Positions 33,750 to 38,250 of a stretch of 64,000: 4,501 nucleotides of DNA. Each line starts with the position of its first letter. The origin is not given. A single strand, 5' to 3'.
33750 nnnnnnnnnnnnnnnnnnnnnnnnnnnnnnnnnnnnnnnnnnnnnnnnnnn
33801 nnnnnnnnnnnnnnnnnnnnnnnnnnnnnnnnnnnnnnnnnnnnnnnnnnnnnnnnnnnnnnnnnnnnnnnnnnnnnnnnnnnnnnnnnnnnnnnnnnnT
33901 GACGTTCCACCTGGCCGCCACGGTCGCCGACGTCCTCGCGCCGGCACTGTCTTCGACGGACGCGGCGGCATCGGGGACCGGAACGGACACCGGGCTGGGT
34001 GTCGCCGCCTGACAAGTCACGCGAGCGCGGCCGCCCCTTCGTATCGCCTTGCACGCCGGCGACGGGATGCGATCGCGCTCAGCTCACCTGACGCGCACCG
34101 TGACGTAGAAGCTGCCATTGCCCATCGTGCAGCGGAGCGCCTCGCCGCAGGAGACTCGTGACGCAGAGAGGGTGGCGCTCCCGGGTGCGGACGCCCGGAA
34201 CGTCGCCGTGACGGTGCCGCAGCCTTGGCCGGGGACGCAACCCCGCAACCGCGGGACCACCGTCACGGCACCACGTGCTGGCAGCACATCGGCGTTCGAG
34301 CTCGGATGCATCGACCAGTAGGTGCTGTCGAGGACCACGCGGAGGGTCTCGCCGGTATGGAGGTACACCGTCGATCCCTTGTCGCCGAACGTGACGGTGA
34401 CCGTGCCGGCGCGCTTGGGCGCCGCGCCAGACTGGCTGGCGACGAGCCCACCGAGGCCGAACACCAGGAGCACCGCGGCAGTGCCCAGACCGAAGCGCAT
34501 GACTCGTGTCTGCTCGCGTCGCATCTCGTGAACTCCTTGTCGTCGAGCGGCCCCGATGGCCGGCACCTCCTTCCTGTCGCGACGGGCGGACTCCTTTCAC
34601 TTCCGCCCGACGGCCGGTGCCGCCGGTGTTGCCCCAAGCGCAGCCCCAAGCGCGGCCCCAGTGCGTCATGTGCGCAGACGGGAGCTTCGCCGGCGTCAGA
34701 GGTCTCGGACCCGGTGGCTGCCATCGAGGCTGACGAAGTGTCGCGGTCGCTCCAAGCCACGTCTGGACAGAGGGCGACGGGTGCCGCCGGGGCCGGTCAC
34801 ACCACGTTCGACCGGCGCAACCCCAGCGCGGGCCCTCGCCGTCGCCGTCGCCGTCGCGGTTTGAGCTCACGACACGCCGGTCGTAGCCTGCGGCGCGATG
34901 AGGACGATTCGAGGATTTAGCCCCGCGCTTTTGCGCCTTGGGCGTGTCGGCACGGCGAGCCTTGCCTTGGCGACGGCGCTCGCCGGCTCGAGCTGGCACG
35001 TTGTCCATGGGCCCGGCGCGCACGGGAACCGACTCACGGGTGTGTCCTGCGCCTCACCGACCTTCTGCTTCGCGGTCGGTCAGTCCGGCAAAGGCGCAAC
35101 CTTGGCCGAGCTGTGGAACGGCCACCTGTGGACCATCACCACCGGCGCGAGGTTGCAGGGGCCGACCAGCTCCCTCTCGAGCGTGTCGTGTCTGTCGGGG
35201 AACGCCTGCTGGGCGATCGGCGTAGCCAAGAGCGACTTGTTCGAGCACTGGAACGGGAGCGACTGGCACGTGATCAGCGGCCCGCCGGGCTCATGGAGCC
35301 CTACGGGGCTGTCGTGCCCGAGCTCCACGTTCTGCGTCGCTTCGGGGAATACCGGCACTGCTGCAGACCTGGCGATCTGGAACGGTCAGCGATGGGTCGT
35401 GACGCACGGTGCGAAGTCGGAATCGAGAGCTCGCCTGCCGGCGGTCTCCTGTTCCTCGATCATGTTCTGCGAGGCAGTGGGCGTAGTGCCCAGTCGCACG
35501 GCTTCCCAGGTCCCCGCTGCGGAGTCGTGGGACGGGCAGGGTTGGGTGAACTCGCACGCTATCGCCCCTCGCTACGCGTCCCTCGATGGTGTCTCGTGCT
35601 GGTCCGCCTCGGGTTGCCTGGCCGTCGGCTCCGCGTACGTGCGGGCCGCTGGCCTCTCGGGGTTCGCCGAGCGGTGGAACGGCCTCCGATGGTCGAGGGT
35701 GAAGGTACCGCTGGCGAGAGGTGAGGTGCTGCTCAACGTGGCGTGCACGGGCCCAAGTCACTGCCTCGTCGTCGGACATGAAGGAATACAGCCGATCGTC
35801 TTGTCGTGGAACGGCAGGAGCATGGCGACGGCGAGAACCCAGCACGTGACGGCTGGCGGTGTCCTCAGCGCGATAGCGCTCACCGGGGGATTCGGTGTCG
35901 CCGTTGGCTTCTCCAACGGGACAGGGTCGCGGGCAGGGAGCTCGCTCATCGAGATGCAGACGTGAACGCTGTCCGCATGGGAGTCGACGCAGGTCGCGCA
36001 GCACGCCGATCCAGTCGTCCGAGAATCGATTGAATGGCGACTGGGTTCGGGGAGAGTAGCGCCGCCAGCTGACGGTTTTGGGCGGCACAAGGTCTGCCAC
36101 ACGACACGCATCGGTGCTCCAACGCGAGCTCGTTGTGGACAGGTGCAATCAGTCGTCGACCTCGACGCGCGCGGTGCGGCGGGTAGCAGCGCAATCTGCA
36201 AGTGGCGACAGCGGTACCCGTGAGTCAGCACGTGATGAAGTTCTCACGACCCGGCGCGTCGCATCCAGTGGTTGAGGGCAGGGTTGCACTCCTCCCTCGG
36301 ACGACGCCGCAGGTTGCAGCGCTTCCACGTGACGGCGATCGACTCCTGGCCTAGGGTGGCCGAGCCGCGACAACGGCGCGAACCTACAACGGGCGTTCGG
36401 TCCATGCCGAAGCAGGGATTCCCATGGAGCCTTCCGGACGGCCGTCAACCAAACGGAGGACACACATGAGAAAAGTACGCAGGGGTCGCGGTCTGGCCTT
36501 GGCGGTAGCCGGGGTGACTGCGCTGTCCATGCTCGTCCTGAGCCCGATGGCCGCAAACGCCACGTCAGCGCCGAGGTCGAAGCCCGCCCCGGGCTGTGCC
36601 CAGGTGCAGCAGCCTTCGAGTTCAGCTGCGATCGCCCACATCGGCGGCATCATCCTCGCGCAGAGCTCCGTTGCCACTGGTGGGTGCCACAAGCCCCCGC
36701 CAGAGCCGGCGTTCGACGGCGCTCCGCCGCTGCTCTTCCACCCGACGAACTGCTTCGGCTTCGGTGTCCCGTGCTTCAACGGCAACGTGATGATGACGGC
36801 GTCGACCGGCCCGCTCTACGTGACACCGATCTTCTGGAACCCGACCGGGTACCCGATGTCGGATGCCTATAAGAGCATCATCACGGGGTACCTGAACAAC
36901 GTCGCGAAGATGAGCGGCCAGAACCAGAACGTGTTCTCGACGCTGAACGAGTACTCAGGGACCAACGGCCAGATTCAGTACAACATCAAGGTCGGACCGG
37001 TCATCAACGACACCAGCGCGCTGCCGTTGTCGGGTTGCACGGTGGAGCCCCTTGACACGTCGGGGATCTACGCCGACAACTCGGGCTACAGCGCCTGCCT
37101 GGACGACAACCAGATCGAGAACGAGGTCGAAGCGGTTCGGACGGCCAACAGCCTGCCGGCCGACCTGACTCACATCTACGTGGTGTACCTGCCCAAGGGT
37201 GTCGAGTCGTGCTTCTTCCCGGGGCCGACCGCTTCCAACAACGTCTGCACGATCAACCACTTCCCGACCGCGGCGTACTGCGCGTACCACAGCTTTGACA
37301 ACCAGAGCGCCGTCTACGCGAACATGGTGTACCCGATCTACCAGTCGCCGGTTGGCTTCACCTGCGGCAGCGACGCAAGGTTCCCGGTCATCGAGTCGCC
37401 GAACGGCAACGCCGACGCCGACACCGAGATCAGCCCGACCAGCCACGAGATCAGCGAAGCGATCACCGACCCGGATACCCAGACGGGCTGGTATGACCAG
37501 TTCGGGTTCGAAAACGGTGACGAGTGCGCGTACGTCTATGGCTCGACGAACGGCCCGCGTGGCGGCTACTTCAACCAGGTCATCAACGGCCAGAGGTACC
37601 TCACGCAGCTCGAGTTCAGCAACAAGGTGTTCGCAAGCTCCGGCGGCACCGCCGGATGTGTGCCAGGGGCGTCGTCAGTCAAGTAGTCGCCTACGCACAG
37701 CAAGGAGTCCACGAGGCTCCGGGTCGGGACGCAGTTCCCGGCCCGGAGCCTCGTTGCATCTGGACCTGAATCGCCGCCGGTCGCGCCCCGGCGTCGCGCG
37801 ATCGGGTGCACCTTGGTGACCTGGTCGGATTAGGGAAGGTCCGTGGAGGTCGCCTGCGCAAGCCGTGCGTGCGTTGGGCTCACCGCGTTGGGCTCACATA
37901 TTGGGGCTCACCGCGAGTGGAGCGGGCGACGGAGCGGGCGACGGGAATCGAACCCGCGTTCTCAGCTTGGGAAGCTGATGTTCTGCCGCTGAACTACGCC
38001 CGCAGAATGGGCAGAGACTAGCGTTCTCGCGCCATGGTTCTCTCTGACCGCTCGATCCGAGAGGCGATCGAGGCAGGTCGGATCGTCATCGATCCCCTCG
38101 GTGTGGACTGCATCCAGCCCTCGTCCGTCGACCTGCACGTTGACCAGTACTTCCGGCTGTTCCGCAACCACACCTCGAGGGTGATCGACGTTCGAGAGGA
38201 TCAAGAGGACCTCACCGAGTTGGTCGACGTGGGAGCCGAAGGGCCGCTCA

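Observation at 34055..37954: About 3.9-kb lower-GC islet between lon and tRNA-Gly, bracketed by copies of the tRNA 3' end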

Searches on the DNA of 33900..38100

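Call 33: search_rna_families(source=window, start=33900, end=38100, threshold=evalue, max_evalue=1)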
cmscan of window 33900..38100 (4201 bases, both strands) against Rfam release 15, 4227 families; matches with E-value up to 1: 4.
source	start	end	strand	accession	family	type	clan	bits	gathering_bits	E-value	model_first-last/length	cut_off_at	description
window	37933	38003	-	RF00005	tRNA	Gene; tRNA;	CL00001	69.5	29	2.9e-14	1-71/71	no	tRNA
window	37703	37762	+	RF03917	mir-4449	Gene; miRNA;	-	28.5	71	0.12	1-69/69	no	mir-4449 microRNA precursor family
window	34199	34272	-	RF01059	mir-598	Gene; miRNA;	-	23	69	0.19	1-80/80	no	mir-598 microRNA precursor family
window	34207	34266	-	RF03196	mir-6790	Gene; miRNA;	-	22.6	78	0.34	1-63/63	no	mir-6790 microRNA precursor family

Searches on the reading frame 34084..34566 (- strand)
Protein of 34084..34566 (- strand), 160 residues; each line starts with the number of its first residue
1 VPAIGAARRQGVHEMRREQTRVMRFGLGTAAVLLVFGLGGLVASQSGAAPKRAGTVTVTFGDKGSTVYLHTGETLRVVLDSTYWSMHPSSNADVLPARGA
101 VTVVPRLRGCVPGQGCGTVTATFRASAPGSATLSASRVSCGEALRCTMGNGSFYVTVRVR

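Call 7: search_protein_families(library=pfam, proteins=[window:34084-34566:-], max_evalue=0.1)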
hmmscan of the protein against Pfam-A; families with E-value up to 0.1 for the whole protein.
window:34084-34566:- (160 aa): 1 family
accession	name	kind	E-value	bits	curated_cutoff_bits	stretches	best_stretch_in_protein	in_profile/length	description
PF09134.16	Invasin_D3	-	0.048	14.6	33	0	113-135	57-80/98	Invasin, domain 3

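Call 48: search_protein_families(library=ncbifam, proteins=[window:34084-34500:-], max_evalue=0.1)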
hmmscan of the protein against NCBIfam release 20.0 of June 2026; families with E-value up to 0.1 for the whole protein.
window:34084-34500:- (138 aa): 1 family
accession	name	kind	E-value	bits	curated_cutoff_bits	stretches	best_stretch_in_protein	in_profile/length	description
TIGR01653.1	lactococcin_972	subfamily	0.08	13.2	32.1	0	9-52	11-55/97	lactococcin 972 family bacteriocin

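Call 56: search_protein_representatives(protein=window:34084-34500:-)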
Query: 138 residues. Proteins with E-value up to 0.001 (for the whole library): 744; up to 1e-10: 557; up to 1e-30: 6. The best 150 are listed.
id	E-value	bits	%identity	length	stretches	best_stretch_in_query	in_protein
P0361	4.5e-47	175.6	67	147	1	2-137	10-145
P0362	8.3e-47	174.8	65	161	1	2-137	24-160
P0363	6.8e-40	152.4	48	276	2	12-137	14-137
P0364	4.7e-38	146.4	43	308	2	26-137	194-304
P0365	1.9e-32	128.3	53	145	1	3-137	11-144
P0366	3.1e-32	127.6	53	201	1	1-137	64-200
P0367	2.9e-29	118.0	57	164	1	31-135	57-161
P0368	8.5e-29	116.5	55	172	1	25-137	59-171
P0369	1.6e-28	115.6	59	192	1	27-137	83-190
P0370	2.5e-27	111.7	53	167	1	25-137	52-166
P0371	2.8e-27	111.6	52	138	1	10-137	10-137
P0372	1.0e-25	106.5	52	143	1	6-137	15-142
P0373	1.7e-25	105.8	55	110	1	31-137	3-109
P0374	2.6e-25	105.2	55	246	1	24-137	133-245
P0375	4.1e-25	104.6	51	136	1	23-138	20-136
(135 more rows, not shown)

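Call 61: search_solved_structures(query=A3, max_evalue=1)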
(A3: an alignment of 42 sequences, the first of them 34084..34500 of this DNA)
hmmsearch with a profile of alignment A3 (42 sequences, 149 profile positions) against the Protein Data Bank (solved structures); distinct sequences matched with E-value up to 1: 32.
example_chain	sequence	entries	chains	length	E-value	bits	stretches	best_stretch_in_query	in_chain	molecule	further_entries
8bl3_A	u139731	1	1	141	6e-05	26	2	32-64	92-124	scIg12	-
8bl6_A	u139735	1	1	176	0.00016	24.6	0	32-64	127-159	dIG14-scdim-EF62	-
6ren_A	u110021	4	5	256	0.001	22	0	28-64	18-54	3fPizza6-SH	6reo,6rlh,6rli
6i38_A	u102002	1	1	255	0.0036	20.2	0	30-64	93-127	nv2Pizza6-AYW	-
6i3a_A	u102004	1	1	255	0.006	19.5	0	27-64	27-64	v22Pizza6-AYW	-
6i37_A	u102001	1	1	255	0.0062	19.4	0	29-64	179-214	nv1Pizza6-AYW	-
6i39_A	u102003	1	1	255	0.0074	19.2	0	30-64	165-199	v31Pizza6-AYW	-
7zqg_A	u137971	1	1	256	0.0083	19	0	28-64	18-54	Pizza6-KSH-TSH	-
7zq2_A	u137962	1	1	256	0.011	18.6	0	28-64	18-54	Pizza6-RSH-TSH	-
6qsd_A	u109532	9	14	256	0.013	18.4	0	28-64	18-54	Pizza6S | Pizza6-S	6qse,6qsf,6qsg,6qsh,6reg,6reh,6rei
6f0t_A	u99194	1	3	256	0.015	18.2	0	28-64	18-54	Pizza6-SFW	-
6f0s_A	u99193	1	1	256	0.016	18.1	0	28-64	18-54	Pizza6-SYW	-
6i3b_A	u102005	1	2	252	0.018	17.9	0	28-64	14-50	cPizza6-AYW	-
7zpz_A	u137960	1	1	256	0.021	17.7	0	28-64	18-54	Pizza6-TSR-TSH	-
7zph_A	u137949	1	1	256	0.021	17.7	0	29-64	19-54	Pizza6-TNK-RSH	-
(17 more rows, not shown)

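Call 64: search_protein_families(library=pfam, alignment_id=A3, max_evalue=0.01)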
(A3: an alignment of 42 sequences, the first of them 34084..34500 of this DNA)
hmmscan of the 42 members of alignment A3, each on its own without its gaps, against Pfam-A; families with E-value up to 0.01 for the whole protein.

A. member 1, window:34084-34500:- (138 aa): 0 families

B. families by the number of members that match (of 42 scanned): 3 families
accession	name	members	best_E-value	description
PF09394.16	Inhibitor_I42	5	0.00038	Chagasin family peptidase inhibitor I42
PF13473.12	Cupredoxin_1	1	0.00097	Cupredoxin-like domain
PF07732.21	Cu-oxidase_3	1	0.0058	Multicopper oxidase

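Call 79: find_encoding_contigs(protein=P0361, flank=10000, max_places=3)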
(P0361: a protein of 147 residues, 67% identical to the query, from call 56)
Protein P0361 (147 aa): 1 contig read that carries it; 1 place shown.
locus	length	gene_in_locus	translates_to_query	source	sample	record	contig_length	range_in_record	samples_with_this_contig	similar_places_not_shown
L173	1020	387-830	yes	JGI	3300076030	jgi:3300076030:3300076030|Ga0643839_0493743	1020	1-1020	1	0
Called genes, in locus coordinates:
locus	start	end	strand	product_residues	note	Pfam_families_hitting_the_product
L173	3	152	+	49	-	?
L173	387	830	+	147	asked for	-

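Call 80: find_encoding_contigs(protein=P0362, flank=10000, max_places=3)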
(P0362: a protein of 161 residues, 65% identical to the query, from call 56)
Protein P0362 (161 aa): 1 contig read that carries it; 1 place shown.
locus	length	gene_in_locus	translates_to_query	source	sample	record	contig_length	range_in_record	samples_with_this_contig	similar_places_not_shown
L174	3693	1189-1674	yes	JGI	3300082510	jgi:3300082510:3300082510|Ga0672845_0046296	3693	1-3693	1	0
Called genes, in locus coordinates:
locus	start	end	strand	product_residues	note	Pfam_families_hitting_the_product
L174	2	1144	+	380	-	?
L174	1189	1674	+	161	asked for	-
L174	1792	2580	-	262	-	PF00248:Aldo_ket_red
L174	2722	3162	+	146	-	PF04075:F420H2_quin_red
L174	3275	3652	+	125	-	PF12680:SnoaL_2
